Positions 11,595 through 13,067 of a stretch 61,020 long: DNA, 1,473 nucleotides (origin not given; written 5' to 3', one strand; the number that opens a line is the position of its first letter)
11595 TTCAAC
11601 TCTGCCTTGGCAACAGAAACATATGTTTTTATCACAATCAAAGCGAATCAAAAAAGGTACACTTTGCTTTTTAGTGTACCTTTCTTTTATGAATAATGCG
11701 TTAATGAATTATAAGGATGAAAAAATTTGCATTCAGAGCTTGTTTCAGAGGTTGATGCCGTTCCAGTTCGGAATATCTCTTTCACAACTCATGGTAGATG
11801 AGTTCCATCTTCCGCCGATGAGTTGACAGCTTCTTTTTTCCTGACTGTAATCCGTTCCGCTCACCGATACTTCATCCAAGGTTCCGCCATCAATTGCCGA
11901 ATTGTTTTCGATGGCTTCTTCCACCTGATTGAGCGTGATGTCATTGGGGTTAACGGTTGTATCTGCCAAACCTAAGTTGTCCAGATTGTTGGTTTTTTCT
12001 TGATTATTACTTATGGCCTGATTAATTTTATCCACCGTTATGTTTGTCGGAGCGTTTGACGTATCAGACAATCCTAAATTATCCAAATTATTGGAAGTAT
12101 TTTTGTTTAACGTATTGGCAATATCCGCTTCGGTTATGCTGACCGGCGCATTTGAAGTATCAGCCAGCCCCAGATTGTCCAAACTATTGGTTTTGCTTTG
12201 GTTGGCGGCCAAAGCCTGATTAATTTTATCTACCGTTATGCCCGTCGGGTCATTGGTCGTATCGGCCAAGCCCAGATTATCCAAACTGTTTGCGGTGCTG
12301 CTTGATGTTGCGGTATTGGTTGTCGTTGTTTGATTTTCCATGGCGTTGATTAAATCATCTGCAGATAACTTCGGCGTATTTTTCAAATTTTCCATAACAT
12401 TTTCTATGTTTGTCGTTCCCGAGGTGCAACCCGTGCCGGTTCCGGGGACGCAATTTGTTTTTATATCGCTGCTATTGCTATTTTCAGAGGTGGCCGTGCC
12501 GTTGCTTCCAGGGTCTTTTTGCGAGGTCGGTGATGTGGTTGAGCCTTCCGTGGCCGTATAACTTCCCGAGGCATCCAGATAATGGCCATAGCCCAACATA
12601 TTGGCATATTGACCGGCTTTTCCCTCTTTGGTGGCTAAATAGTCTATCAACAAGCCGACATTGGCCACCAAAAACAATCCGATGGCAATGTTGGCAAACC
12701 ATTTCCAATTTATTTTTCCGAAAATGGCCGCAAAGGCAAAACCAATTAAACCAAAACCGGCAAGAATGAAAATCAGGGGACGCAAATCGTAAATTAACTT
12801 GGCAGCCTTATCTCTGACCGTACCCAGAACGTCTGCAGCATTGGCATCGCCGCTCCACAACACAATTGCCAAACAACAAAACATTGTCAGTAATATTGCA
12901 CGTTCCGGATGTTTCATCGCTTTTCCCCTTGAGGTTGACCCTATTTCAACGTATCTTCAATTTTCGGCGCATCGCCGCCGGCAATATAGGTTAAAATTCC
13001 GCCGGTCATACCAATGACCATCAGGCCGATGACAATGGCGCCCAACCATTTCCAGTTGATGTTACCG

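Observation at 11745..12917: T4SS pilin (VirB2-like) fused to a ~290-aa repeat-bearing C-terminal extension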

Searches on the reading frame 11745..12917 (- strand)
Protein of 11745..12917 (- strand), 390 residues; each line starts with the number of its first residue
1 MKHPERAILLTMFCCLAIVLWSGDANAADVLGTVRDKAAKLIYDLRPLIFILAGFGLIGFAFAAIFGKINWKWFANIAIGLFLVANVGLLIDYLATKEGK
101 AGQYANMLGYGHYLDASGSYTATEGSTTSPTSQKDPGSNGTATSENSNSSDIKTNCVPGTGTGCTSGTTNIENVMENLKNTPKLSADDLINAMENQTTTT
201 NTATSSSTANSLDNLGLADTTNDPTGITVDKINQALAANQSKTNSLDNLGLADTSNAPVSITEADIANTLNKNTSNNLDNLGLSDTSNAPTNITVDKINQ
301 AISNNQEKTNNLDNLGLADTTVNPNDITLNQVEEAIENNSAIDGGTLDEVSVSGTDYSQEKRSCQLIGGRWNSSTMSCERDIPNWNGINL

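Call 3: search_protein_families(library=pfam, proteins=[window:11745-12917:-], max_evalue=1)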
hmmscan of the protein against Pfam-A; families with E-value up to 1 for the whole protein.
window:11745-12917:- (390 aa): 2 families
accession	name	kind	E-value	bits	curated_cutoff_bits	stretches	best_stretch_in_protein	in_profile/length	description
PF04956.18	TrbC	-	4.3e-07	30.5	27.9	1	6-85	9-89/98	TrbC/VIRB2 pilin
PF20990.2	DUF2207_C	-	0.33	11.1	33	1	21-92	114-185/247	Predicted membrane protein (DUF2207) C-terminal domain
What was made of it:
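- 11745..12917 (-): Long VirB2/TrbC paralog (third of the triad), 390 aa plus stop codon. PF04956 at 30.5 bits, above the GA of 27.9 (call 3).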

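Call 7: find_homologous_proteins(query=window:11745-12917:-, max_evalue=0.001)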
Query window:11745-12917:- (390 aa): 33 proteins with E <= 0.001 among 8000 candidates.
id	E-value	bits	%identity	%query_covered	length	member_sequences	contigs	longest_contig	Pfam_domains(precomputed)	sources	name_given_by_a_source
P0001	3.0e-249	844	100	100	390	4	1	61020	PF04956.19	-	-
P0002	7.6e-95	336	71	42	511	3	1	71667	PF04956.19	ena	-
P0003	7.0e-89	317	71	42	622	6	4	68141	PF04956.19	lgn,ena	-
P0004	5.5e-85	304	48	97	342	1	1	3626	PF04956.19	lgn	-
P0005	5.2e-80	287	66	43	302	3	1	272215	PF04956.19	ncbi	-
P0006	9.8e-78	280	53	50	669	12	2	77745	PF04956.19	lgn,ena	-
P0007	3.3e-70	255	60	45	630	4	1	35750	PF04956.19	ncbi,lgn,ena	-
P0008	1.0e-69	254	60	45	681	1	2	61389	PF04956.19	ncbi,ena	-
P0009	3.5e-68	249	70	42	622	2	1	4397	PF04956.19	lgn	-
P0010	1.0e-67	247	60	45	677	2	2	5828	PF04956.19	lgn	-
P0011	5.0e-49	186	55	43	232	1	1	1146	PF04956.19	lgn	-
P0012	1.6e-46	177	52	43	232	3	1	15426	PF04956.19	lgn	-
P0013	9.5e-43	165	48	52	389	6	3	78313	PF04956.19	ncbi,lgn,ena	-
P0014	1.4e-41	161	46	48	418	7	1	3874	PF04956.19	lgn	-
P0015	5.6e-41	159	52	43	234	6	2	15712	PF04956.19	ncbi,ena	-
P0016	1.9e-39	154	56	34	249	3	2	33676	PF04956.19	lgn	-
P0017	1.2e-38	151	46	41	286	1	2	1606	PF04956.19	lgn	-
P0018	2.7e-38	150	51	42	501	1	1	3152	PF04956.19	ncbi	-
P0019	1.4e-37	148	51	46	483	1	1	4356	PF04956.19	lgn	-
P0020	9.1e-36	142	40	61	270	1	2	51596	PF04956.19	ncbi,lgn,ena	-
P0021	1.1e-34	138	39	56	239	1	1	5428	PF04956.19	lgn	-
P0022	2.0e-32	131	47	38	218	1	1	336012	PF04956.19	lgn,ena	-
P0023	9.2e-31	125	44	39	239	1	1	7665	PF04956.19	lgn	-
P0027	1.8e-21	95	49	26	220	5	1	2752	PF04956.19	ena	-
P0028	2.5e-21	94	44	34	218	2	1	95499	PF04956.19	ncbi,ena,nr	ncbi:MAG: TrbC/VirB2 family protein [Alphaproteobacteria bacterium]|nr:TrbC/VirB2 family protein [Al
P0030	1.6e-19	88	43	29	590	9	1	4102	PF04956.19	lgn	-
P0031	7.2e-18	83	53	25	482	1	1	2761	PF04956.19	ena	-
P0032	1.5e-17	82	45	29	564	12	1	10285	PF04956.19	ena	-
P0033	2.6e-8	52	38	29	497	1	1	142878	PF04956.19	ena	-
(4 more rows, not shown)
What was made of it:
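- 11745..12917 (-): 32 fused homologs (call 7).
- On TrbC/VirB2 pilin family (Pfam PF04956): 29 of the 33 listed proteins (the window's own plus 32 homologs) also carry PF04956 (call 7).
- The protein cluster has 4 member sequences and 32 fused homologs (call 7).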

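Call 11: find_encoding_contigs(protein=P0005, flank=10000, max_places=2)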
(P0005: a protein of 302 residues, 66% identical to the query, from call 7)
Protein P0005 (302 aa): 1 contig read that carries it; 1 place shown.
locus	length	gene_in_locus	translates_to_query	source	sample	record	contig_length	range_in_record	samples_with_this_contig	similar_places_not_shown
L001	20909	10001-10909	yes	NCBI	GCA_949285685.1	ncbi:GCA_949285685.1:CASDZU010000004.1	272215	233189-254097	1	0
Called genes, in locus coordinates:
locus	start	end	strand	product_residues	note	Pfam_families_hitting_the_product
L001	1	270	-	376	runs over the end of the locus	PF00482:T2SSF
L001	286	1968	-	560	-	PF00437:T2SSE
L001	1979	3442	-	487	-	-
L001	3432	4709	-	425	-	PF06864:PAP_PilO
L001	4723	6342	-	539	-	PF00263:Secretin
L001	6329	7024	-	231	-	PF10671:TcpQ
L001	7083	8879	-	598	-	-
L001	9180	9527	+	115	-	PF04956:TrbC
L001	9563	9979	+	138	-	PF04956:TrbC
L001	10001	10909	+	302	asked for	PF04956:TrbC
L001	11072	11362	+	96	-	-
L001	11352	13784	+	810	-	PF27097:VirB4_TrbE_N (weak), PF03135:CagE_TrbE_VirB, PF19044:P-loop_TraG (faint)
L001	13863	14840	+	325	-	-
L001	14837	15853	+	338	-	-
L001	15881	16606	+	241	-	-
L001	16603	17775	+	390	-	-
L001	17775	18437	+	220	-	-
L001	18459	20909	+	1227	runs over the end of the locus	-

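Call 12: find_encoding_contigs(protein=P0006, flank=10000, max_places=2)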
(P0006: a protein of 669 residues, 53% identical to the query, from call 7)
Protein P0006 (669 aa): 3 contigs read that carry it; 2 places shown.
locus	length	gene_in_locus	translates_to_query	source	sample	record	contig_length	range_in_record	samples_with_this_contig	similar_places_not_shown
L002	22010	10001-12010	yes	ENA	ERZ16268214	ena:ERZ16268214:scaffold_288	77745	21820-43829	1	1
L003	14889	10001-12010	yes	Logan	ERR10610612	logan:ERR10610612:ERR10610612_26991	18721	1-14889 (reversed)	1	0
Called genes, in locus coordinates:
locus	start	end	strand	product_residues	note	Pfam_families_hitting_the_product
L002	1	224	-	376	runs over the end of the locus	PF00482:T2SSF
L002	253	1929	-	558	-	PF00437:T2SSE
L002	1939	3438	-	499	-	-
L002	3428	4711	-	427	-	PF06864:PAP_PilO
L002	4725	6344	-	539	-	PF00263:Secretin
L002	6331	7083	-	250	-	PF10671:TcpQ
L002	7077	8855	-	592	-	-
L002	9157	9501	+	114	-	PF04956:TrbC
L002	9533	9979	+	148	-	-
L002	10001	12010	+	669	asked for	PF04956:TrbC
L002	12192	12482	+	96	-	-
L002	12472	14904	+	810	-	PF27097:VirB4_TrbE_N (faint), PF03135:CagE_TrbE_VirB, PF19044:P-loop_TraG (faint)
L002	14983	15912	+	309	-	-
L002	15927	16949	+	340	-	-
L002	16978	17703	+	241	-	-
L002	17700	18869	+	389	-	-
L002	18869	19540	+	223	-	-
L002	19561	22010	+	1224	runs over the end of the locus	-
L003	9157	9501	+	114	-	PF04956:TrbC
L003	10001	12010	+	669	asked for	PF04956:TrbC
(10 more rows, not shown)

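Call 13: search_protein_families(library=ncbifam, proteins=[window:11745-12917:-], max_evalue=0.01)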
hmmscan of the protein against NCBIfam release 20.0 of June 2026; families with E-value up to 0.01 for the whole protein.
window:11745-12917:- (390 aa): 0 families

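Call 33: predict_structure(alignment_id=A2)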
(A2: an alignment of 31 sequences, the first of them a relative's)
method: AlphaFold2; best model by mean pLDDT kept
length: 390 residues; sequences in the alignment: 31
mean_pLDDT: 59.4   pTM: 0.22
mean pLDDT of the five models: 59.4, 57.4, 55.5, 52.9, 51.4
residues with pLDDT >= 90: 15; 70-90: 103; 50-70: 127; < 50: 145
segments of 3 or more residues with pLDDT < 50: 99-107, 109-114, 137-158, 160-163, 165-170, 181-184, 195-224, 250-261, 277-293, 311-323, 340-352, 388-390
pLDDT, mean of each block of 10 residues (from residue 1): 80 83 59 73 78 79 77 83 76 57 47 52 63 53 40 46 43 56 57 47 30 37 59 76 55 38 61 51 38 56 59 42 52 60 38 73 90 93 59
secondary structure, 60 per line:
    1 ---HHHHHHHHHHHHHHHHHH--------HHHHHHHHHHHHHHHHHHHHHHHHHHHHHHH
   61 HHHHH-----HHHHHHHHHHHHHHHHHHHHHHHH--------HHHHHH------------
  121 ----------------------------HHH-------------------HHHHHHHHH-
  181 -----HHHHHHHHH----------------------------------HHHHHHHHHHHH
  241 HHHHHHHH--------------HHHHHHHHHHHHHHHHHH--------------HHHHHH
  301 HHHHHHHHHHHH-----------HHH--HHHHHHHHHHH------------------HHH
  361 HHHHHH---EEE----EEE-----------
elements in order: H4-21 H30-65 H71-94 H103-108 H171-179 H186-194 H229-248 H263-280 H295-312 H329-339 H358-366 E370-372 E377-379
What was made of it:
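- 12636..12836 (-): VirB2 helical hairpin, residues 28-94, with the basic loop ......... AF2 helices 30-65 and 71-94, pLDDT 73-83 (call 33).
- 12291..12542 (-): Ser/Thr/Asn-rich linker, residues 126-209, with the Cys pair C156/C164 (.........) and one degenerate repeat. Much of this stretch has pLDDT below 50 (call 33).
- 11889..12290 (-): Four 32-34-aa repeats (N/S)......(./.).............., residues 210-343. Each repeat is predicted as one short helix (229-248, 263-280, 295-312, 329-339) with mostly low confidence (call 33).
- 11748..11888 (-): C-terminal module, residues 344-390: strand motif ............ plus the Cys-pair knob C364-C378. pLDDT 90-93 for helix 358-366 plus a beta-hairpin (call 33).
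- On TrbC/VirB2 pilin family (Pfam PF04956): AF2 helices 30-65 and 71-94 (call 33).
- The model is a disordered string with small elements (call 33). The AF2 model has low overall confidence (mean pLDDT 59, call 33).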

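Call 37: fold_search(model_id=the predicted structure, library=pdb)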
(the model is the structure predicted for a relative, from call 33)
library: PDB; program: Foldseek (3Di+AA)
matches with E <= 10: 4; with E <= 0.001: 0
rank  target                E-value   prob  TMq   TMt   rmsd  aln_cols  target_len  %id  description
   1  9e5c_3B               2.0e+00  0.01  0.07  0.08  119.2       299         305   14  Cryo-EM structure of 96 nm repeat of microtubule doublet from T. brucei flagellum (released 2025-03-12)
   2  9e2g_1M               5.2e+00  0.01  0.07  0.10  76.4       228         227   14  Cryo-EM structure of 48 nm repeat of microtubule doublet from T. brucei flagellum (released 2025-03-12)
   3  8j07_d1               5.9e+00  0.01  0.09  0.07  88.6       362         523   11  96nm repeat of human respiratory doublet microtubule and associated axonemal complexes (released 2023-07-26)
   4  7ung_j                8.6e+00  0.01  0.07  0.10  44.7       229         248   14  48-nm repeat of the human respiratory doublet microtubule (released 2022-10-05)

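Call 44: find_encoding_contigs(protein=P0007, flank=6000, max_places=1)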
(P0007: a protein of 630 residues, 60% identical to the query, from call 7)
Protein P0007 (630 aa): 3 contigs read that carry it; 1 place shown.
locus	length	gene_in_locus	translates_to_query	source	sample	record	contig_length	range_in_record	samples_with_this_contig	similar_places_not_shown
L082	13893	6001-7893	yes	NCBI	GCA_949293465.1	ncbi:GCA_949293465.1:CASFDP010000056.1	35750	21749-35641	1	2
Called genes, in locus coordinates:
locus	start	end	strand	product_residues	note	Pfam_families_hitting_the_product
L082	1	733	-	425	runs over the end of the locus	PF06864:PAP_PilO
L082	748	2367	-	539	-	PF00263:Secretin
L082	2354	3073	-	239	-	PF10671:TcpQ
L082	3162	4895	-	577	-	-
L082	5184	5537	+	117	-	PF04956:TrbC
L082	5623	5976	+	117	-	PF04956:TrbC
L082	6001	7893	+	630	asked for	PF04956:TrbC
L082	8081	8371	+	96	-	-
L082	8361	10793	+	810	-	PF03135:CagE_TrbE_VirB, PF19044:P-loop_TraG (faint)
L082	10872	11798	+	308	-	-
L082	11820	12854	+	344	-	-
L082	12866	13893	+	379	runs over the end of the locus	?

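Call 45: find_encoding_contigs(protein=P0002, flank=6000, max_places=1)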
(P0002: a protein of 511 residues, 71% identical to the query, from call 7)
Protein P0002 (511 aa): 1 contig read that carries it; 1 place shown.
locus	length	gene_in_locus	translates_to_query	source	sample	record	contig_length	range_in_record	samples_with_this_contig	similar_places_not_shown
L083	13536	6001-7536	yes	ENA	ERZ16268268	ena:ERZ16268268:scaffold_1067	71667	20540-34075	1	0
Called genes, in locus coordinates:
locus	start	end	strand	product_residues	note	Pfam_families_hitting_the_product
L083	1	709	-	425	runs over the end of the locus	PF06864:PAP_PilO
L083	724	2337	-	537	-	PF00263:Secretin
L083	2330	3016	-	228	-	PF10671:TcpQ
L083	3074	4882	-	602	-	-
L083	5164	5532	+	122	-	PF04956:TrbC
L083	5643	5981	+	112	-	PF04956:TrbC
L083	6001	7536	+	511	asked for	PF04956:TrbC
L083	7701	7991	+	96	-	-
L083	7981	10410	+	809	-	PF03135:CagE_TrbE_VirB, PF19044:P-loop_TraG (faint)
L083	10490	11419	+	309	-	-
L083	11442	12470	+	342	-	-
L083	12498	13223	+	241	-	-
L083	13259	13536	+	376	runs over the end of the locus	PF25994:HH_AprE (faint)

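Call 46: find_encoding_contigs(protein=P0004, flank=6000, max_places=1)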
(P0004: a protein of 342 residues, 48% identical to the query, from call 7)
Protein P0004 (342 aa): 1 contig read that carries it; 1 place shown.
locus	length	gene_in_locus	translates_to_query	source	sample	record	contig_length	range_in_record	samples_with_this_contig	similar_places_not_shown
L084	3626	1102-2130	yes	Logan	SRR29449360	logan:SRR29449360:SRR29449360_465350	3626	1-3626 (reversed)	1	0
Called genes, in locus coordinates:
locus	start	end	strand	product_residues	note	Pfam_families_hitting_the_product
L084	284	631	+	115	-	PF04956:TrbC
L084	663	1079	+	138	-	PF04956:TrbC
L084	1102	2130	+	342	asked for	PF04956:TrbC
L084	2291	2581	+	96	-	-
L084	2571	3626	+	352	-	?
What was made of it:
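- On TrbC/VirB2 pilin family (Pfam PF04956): The synteny is conserved in L001, L002, L082, L083 and L084 (calls 11, 12, 44-46).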

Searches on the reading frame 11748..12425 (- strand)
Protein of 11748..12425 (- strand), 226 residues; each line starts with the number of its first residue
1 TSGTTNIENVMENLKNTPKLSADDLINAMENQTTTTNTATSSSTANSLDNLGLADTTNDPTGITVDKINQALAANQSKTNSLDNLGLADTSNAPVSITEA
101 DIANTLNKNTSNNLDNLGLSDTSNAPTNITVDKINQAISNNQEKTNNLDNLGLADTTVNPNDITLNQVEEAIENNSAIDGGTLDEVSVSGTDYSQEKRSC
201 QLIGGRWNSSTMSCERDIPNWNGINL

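Call 24: find_homologous_proteins(query=window:11748-12425:-, max_evalue=0.01)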
Query seq(226 aa) (226 aa): 1 proteins with E <= 0.01 among 2204 candidates.
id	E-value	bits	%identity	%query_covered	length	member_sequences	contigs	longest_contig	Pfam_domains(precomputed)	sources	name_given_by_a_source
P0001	5.1e-130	449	100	100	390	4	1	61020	PF04956.19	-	-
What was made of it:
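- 11889..12290 (-): No homolog outside this gene (call 24).
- Tried and rejected: Homologs of the tail alone (residues 165-390) against 5.8 billion proteins: only the query itself was found (call 24).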

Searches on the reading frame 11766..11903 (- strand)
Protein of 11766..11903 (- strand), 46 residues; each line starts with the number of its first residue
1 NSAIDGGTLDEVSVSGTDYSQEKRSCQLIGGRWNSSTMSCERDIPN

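Call 69: search_protein_representatives(alignment_id=A5)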
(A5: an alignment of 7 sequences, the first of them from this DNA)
Query: 7 sequences, 46 profile positions. Proteins with E-value up to 0.001 (for the whole library): 28; up to 1e-10: 10; up to 1e-30: 1. The best 28 are listed.
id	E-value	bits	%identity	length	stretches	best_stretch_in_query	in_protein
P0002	4.1e-51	186.5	-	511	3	1-45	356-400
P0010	1.8e-25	104.4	-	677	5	1-45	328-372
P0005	2.4e-23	97.7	-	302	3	1-46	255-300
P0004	3.2e-23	97.2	-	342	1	1-46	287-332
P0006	4.2e-23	96.9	-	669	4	1-46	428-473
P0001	2.9e-22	94.2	-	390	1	2-46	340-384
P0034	3.2e-20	87.6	-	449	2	1-45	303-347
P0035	2.3e-15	72.1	-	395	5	24-41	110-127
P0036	5.5e-15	70.9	-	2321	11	2-17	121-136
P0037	2.2e-12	62.6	-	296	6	4-17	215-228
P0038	8.7e-08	47.8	-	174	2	1-17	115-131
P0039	2.4e-07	46.4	-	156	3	1-18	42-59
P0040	1.8e-06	43.6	-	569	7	16-40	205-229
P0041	2.7e-06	43.1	-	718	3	24-46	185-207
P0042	9.1e-06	41.4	-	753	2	24-44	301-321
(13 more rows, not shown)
